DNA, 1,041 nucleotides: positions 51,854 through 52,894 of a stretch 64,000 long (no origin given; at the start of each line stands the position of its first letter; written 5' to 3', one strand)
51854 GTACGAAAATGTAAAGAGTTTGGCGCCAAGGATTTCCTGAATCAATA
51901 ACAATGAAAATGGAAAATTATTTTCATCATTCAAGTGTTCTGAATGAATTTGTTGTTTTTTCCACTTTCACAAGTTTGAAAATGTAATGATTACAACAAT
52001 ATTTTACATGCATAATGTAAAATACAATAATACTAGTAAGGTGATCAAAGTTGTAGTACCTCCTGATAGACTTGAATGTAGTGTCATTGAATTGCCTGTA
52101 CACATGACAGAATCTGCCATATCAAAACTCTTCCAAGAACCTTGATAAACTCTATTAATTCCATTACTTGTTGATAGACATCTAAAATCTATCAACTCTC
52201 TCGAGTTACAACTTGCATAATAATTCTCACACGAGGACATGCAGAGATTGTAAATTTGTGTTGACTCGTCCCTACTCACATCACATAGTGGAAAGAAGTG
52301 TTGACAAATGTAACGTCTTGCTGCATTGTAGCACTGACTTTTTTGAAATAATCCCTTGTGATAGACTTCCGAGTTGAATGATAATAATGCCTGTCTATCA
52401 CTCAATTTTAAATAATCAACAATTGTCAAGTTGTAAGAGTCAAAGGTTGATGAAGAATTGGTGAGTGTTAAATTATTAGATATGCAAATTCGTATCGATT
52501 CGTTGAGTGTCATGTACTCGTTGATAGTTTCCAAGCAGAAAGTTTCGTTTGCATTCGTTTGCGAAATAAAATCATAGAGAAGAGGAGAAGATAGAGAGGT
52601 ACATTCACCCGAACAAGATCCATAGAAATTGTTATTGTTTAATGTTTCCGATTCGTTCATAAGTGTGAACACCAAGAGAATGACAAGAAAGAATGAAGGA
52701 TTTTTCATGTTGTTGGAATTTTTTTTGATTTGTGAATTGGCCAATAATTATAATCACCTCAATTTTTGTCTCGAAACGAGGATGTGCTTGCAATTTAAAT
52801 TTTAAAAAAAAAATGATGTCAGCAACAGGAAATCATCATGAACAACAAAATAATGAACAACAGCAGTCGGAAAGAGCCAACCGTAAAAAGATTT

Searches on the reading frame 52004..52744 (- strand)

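Call 79: search_protein_families(library=pfam, proteins=[window:52004-52744:-], max_evalue=0.0001)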
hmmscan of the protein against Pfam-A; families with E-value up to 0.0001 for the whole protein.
window:52004-52744:- (246 aa): 1 family
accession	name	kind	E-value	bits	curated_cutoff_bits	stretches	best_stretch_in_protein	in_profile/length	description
PF01392.28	Fz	-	1.3e-07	32.6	32.1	1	130-181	39-88/110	Fz domain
